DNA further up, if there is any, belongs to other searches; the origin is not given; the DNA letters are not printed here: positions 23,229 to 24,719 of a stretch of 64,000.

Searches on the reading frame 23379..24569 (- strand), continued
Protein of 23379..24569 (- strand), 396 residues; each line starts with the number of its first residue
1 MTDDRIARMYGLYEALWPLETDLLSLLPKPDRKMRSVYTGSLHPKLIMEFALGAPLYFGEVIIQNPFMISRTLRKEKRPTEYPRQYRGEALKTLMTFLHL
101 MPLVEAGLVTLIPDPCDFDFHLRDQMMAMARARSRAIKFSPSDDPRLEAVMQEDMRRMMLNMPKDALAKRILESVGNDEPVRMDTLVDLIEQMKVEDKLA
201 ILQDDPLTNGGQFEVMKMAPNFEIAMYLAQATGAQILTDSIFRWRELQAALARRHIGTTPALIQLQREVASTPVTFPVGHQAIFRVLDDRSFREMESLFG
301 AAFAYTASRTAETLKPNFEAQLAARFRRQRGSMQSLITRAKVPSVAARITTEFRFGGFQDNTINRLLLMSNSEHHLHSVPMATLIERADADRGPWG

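Call 48: fold_search(model_id=the predicted structure, library=pdb)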
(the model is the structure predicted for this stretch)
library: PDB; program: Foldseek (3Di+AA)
matches with E <= 10: 140; with E <= 0.001: 0
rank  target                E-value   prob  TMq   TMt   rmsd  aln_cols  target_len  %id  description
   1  9ixm_A                7.6e-01  0.02  0.10  0.05  24.0       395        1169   12  Cryo-EM structure of Lactobacillus casei DdmDE bound with DNA (released 2025-01-01)
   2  1x7o_B                8.5e-01  0.11  0.12  0.16  10.2       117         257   13  Crystal structure of the SpoU Methyltransferase AviRb from Streptomyces viridochromogenes (released 2005-01-25)
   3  8aer                  1.4e+00  0.12  0.12  0.08   8.6       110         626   14  Malonyl-CoA reductase from Chloroflexus aurantiacus - C-terminal Y731A variant (released 2023-04-05)
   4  8j2e                  1.7e+00  0.09  0.12  0.08   8.7       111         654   16  Structure of the C-terminal subenzyme of the malonyl-CoA reductase from Chloroflexus aurantiacus, mutant N940V/K1106W/S1 (released 2024-04-17)
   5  1x7o_A                1.8e+00  0.08  0.12  0.16  10.2       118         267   11  Crystal structure of the SpoU Methyltransferase AviRb from Streptomyces viridochromogenes (released 2005-01-25)
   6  9j61_H                1.9e+00  0.10  0.21  0.34  13.2       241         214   12  Crystal structure of a cyclodipeptide synthase from Streptomyces sapporonensis (released 2024-12-04)
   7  3qm3_H                1.9e+00  0.06  0.11  0.12  12.0       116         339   14  1.85 Angstrom Resolution Crystal Structure of Fructose-bisphosphate Aldolase (Fba) from Campylobacter jejuni (released 2011-02-23)
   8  3qm3_B                1.9e+00  0.06  0.11  0.12  12.1       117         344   14  1.85 Angstrom Resolution Crystal Structure of Fructose-bisphosphate Aldolase (Fba) from Campylobacter jejuni (released 2011-02-23)
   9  2zm5_A                1.9e+00  0.02  0.11  0.13  20.4       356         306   12  Crystal structure of tRNA modification enzyme MiaA in the complex with tRNA(Phe) (released 2009-04-14)
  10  8j2b                  2.3e+00  0.13  0.14  0.09   8.4       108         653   14  Structure of the C-terminal subenzyme of the malonyl-CoA reductase from Chloroflexus aurantiacus, in complex with NADP+  (released 2024-04-17)
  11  7e8j_B                2.3e+00  0.10  0.21  0.36   8.4       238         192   13  Crystal structure of Proteinaceous RNase P (PRORP) from Thermococcus celer (released 2022-03-02)
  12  9ea5_A                2.3e+00  0.06  0.11  0.10  11.3        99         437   11  Structure of Citrobacter BubCD D104A mutant (released 2025-09-24)
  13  7sc6_A                2.4e+00  0.04  0.15  0.16  14.6       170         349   12  tRNA-like Structure from Brome Mosaic Virus Bound to Tyrosyl-tRNA Synthetase from Phaseolus vulgaris. Conformation: Bo (released 2021-12-01)
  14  4owv_A                2.4e+00  0.03  0.11  0.12  15.3       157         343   15  Anthranilate phosphoribosyl transferase from Mycobacterium tuberculosis in complex with anthranilate (released 2014-04-23)
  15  9iaj_A                2.7e+00  0.08  0.17  0.26  12.1       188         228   14  Structure of cyclodipeptide synthase from Nocardia brasiliensis (Nbra-CDPS) in complex with RNA microhelices mimicking (released 2026-03-04)
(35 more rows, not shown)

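Call 50: get_annotated_region(hit=H7, flank=9000)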
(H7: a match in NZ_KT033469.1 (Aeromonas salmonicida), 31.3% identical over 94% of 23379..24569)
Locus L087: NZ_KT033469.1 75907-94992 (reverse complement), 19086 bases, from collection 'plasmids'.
description: Aeromonas salmonicida subsp. salmonicida strain 01-B522 plasmid pAsa4b, complete sequence
organism: Aeromonas salmonicida (NCBI taxid 29491)
taxonomy: Bacteria; Pseudomonadota; Gammaproteobacteria; Aeromonadales; Aeromonadaceae; Aeromonas; Aeromonas salmonicida
host: -; source: -; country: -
typing (MOB-suite, as given by PLSDB): conjugative; replicon rep_cluster_71; relaxase MOBH,MOBH; mating-pair formation MPF_F
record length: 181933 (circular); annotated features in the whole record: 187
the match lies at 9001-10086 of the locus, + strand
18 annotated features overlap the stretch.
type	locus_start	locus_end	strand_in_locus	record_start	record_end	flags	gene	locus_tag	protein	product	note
CDS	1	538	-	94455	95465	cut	-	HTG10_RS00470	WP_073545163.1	lambda-exonuclease family protein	-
CDS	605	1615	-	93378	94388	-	bet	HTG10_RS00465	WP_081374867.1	phage recombination protein Bet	GO:0006259 - DNA metabolic process [Evidence IEA]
CDS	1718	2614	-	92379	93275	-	-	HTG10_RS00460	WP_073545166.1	hypothetical protein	-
CDS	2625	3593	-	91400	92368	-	-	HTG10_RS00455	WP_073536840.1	AAA family ATPase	-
CDS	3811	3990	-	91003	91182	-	-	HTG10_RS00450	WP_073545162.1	hypothetical protein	-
CDS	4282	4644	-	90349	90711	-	-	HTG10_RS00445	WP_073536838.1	hypothetical protein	-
CDS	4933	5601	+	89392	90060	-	-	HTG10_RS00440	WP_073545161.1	hypothetical protein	-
CDS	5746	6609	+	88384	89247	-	-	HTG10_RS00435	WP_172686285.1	hypothetical protein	-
CDS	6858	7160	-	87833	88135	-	-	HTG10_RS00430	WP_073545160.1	hypothetical protein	-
CDS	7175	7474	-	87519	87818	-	-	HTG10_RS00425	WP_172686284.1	hypothetical protein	-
CDS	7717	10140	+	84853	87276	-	-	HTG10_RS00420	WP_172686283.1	DUF4238 domain-containing protein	-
CDS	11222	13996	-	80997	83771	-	traN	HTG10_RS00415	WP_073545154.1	conjugal transfer mating pair stabilization protein TraN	-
CDS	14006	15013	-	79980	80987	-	-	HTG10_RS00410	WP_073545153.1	TraU family protein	-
CDS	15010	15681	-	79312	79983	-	-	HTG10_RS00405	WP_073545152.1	EAL domain-containing protein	-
CDS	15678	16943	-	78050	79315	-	-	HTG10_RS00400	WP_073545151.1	TrbC family F-type conjugative pilus assembly protein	-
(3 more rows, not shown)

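Call 51: get_annotated_region(hit=H4, flank=9000)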
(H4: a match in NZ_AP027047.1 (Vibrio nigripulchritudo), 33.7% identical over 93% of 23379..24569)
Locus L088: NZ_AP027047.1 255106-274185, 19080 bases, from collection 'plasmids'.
description: Vibrio nigripulchritudo strain TUMSAT-V.nig1 plasmid pTUMSAT-V.nig1-1, complete sequence
organism: Vibrio nigripulchritudo (NCBI taxid 28173)
taxonomy: Bacteria; Pseudomonadota; Gammaproteobacteria; Vibrionales; Vibrionaceae; Vibrio; Vibrio nigripulchritudo
host: -; source: Penaeus vannamei,cell culture,Circulating aquarium; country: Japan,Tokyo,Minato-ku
typing (MOB-suite, as given by PLSDB): conjugative; relaxase MOBF; mating-pair formation MPF_F
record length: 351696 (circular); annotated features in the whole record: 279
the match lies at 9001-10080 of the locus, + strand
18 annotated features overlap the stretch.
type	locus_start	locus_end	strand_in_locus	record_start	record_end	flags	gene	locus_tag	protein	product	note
CDS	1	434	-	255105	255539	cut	-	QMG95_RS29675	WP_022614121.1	hydrolase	-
CDS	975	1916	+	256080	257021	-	-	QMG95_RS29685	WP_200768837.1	hypothetical protein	-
CDS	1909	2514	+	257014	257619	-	-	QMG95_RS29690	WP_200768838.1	hypothetical protein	-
CDS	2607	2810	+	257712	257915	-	-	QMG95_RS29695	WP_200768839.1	hypothetical protein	-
CDS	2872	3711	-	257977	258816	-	-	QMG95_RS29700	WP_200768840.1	LysR family transcriptional regulator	GO:0006355 - regulation of DNA-templated transcription [Evidence IEA]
CDS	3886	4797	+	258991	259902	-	-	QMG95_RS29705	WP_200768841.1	DMT family transporter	GO:0055085 - transmembrane transport [Evidence IEA]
CDS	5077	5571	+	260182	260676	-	-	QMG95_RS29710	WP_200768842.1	AAA family ATPase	-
CDS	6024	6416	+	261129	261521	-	-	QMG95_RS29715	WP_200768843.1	hypothetical protein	-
CDS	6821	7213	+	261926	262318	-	-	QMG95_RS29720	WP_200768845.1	hypothetical protein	-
CDS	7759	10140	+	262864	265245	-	-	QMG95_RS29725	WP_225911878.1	DUF4238 domain-containing protein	-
CDS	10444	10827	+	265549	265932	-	-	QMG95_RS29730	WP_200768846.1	hypothetical protein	-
CDS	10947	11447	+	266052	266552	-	-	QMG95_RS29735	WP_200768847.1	GNAT family N-acetyltransferase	-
CDS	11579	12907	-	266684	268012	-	-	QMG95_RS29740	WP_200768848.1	hypothetical protein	-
CDS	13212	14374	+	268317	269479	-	-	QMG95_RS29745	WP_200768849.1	IS3 family transposase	-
CDS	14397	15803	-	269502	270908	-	-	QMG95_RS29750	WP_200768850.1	HipA domain-containing protein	-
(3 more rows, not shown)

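Call 52: get_annotated_region(hit=H9, flank=9000)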
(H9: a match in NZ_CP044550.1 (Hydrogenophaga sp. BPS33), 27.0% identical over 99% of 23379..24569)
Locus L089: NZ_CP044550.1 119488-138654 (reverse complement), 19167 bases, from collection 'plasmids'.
description: Hydrogenophaga sp. BPS33 plasmid pBPS33-1, complete sequence
organism: Hydrogenophaga sp. BPS33 (NCBI taxid 2651974)
taxonomy: Bacteria; Pseudomonadota; Betaproteobacteria; Burkholderiales; Comamonadaceae; Hydrogenophaga; Hydrogenophaga sp. BPS33
host: -; source: -; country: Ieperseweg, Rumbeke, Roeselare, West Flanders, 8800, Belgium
typing (MOB-suite, as given by PLSDB): non-mobilizable
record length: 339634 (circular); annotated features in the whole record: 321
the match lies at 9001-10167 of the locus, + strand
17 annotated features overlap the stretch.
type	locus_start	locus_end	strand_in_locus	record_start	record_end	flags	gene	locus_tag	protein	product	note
CDS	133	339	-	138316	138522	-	-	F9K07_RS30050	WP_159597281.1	hypothetical protein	-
CDS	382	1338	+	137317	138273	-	-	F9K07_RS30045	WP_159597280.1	DNA-binding protein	-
CDS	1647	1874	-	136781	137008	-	-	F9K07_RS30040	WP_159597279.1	hypothetical protein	-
CDS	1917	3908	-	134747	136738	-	-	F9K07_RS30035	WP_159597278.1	hypothetical protein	-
CDS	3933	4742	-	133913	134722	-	-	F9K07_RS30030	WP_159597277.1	hypothetical protein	-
CDS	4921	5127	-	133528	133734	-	-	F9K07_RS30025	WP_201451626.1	hypothetical protein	-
CDS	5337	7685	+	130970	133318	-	-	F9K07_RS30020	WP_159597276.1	AAA family ATPase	-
CDS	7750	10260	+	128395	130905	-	-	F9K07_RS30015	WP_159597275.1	DUF4238 domain-containing protein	-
CDS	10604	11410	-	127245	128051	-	-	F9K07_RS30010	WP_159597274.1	hypothetical protein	-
CDS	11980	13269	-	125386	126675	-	-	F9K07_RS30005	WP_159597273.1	DUF3883 domain-containing protein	-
CDS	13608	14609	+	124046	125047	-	-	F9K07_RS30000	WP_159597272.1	ABC-three component system protein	-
CDS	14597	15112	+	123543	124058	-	-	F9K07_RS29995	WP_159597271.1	ABC-three component system middle component 2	-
CDS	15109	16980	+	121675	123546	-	-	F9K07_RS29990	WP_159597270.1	hypothetical protein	-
CDS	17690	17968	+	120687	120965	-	-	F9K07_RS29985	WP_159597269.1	hypothetical protein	-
CDS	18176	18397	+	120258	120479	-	-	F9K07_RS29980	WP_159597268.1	hypothetical protein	-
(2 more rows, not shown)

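Call 58: fold_search(model_id=the predicted structure, library=viral)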
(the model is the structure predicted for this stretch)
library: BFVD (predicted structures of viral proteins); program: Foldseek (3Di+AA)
matches with E <= 10: 31; with E <= 0.001: 0
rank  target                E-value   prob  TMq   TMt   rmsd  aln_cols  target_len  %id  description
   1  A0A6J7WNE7            1.4e+00  0.07  0.13  0.14   6.2        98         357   16  Glycosyltransferase 61 [uncultured Caudovirales phage]
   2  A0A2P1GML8            1.7e+00  0.01  0.10  0.07  20.2       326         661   14  Nucleoprotein [Wenling frogfish filovirus]
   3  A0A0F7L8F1            2.2e+00  0.06  0.11  0.13   6.7        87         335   13  Uncharacterized protein [uncultured marine virus]
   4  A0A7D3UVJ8            2.5e+00  0.02  0.15  0.18  22.2       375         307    9  (no name in the UniProt tables at hand)
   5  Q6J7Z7                2.7e+00  0.06  0.13  0.09  11.0       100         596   14  Pas34 [Actinoplanes phage phiAsp2]
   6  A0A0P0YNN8            2.7e+00  0.01  0.10  0.10  20.4       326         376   10  (no name in the UniProt tables at hand)
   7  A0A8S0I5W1            3.1e+00  0.01  0.11  0.13  22.1       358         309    9  (no name in the UniProt tables at hand)
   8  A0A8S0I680            3.4e+00  0.03  0.12  0.17  11.4       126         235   20  (no name in the UniProt tables at hand)
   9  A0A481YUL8            3.8e+00  0.01  0.08  0.05  14.5       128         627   10  NAD dependent epimerase/dehydratase [Marseillevirus LCMAC103]
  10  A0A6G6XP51            3.8e+00  0.01  0.11  0.12  25.8       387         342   11  (no name in the UniProt tables at hand)
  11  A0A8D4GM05            4.2e+00  0.01  0.15  0.16  23.1       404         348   13  (no name in the UniProt tables at hand)
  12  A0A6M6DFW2            5.6e+00  0.02  0.12  0.09   8.6       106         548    6  (no name in the UniProt tables at hand)
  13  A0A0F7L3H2            5.6e+00  0.02  0.09  0.11   9.6        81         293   15  6-hydroxymethylpterin diphosphokinase MptE-like domain-containing protein [uncultured marine virus]
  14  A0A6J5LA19            5.6e+00  0.02  0.12  0.12  15.1       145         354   12  Uncharacterized protein [uncultured Caudovirales phage]
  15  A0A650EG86            6.2e+00  0.01  0.13  0.12  14.7       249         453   13  (no name in the UniProt tables at hand)
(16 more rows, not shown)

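Call 72: search_protein_families(library=pfam, alignment_id=A5, max_evalue=0.00001)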
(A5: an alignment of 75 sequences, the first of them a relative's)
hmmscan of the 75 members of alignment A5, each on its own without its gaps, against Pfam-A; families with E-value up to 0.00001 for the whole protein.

A. member 1, L004:3157-4077:- (306 aa): 0 families

B. families by the number of members that match (of 75 scanned): 66 families (the first 25 are shown)
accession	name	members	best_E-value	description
PF18928.5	DUF5677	4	1.5e-32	Family of unknown function (DUF5677)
PF04539.22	Sigma70_r3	3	2.4e-31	Sigma-70 region 3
PF04545.22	Sigma70_r4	3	4.3e-23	Sigma-70, region 4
PF00239.26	Resolvase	2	1.8e-43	Resolvase, N terminal domain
PF04546.19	Sigma70_ner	2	3e-42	Sigma-70, non-essential region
PF04542.20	Sigma70_r2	2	1.2e-23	Sigma-70 region 2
PF03979.19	Sigma70_r1_1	2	3.7e-23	Sigma-70 factor, region 1.1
PF02518.31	HATPase_c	2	1.8e-20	Histidine kinase-, DNA gyrase B-, and HSP90-like ATPase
PF00589.27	Phage_integrase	2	5.9e-17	Phage integrase family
PF00140.25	Sigma70_r1_2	2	9.5e-14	Sigma-70 factor, region 1.2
PF04996.17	AstB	1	7.5e-169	Succinylarginine dihydrolase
PF00120.29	Gln-synt_C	1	6.5e-139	Glutamine synthetase, catalytic domain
PF11843.13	DUF3363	1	3.7e-135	Protein of unknown function (DUF3363)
PF00872.24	Transposase_mut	1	6.4e-127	Transposase, Mutator family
PF00275.25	EPSP_synthase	1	2.4e-105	EPSP synthase (3-phosphoshikimate 1-carboxyvinyltransferase)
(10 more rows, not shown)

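Call 73: search_protein_families(library=pfam, alignment_id=A6, max_evalue=0.00001)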
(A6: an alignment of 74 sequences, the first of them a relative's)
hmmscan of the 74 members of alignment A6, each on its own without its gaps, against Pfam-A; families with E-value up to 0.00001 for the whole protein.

A. member 1, L004:9060-9995:+ (311 aa): 1 family
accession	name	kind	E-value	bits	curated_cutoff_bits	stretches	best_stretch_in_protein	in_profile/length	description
PF09509.15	Hypoth_Ymh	-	7.8e-28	97.2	25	1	183-302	2-119/119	Protein of unknown function (Hypoth_ymh)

B. families by the number of members that match (of 74 scanned): 66 families (the first 25 are shown)
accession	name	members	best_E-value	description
PF00239.26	Resolvase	4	5.1e-41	Resolvase, N terminal domain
PF07508.19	Recombinase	4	3.2e-16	Recombinase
PF00589.27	Phage_integrase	3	6.1e-24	Phage integrase family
PF13561.12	adh_short_C2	2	7.9e-60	Enoyl-(Acyl carrier protein) reductase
PF01580.24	FtsK_SpoIIIE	2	1.5e-57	FtsK/SpoIIIE family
PF00106.31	adh_short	2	3.6e-51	short chain dehydrogenase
PF13271.11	DUF4062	2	1.1e-20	Domain of unknown function (DUF4062)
PF13408.12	Zn_ribbon_recom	2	2.4e-13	Recombinase zinc beta ribbon domain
PF08811.16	DUF1800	1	3.7e-126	Protein of unknown function (DUF1800)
PF01139.22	RtcB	1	7.1e-122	tRNA-splicing ligase RtcB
PF22548.2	AEP-TOTE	1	9e-98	TOTE conflict system, Archaeo-Eukaryotic Primase domain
PF20796.3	PDDEXK_13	1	4.7e-94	PD-(D/E)XK nuclease superfamily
PF14849.12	YidC_periplas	1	5.9e-80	YidC periplasmic domain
PF01425.27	Amidase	1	2.2e-78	Amidase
PF13406.11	SLT_2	1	7.4e-77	Transglycosylase SLT domain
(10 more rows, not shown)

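Call 74: search_protein_representatives(alignment_id=A4)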
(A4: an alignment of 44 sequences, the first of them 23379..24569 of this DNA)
Query: 44 sequences, 421 profile positions. Proteins with E-value up to 0.001 (for the whole library): 827; up to 1e-10: 630; up to 1e-30: 284. The best 150 are listed.
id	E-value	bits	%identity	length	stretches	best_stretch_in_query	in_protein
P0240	1.5e-206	702.6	-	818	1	1-416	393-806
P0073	1.4e-187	640.2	-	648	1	1-414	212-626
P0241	1.2e-155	534.9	-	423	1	2-414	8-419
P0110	2.4e-146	504.3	-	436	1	1-414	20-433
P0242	1.8e-132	458.6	-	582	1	1-315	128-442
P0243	6.0e-131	453.6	-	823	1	4-416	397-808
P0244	1.1e-128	446.0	-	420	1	10-416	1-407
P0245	6.5e-119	413.9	-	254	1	50-290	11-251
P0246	7.4e-119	413.7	-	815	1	1-416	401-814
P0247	4.1e-114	398.1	-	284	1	135-416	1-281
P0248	1.2e-110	386.7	-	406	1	12-414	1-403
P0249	1.3e-110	386.6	-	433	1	2-415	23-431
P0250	4.3e-109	381.6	-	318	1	110-417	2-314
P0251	4.5e-108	378.2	-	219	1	20-238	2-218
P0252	2.2e-105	369.3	-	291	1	125-414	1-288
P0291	2.8e-72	260.3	-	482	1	4-370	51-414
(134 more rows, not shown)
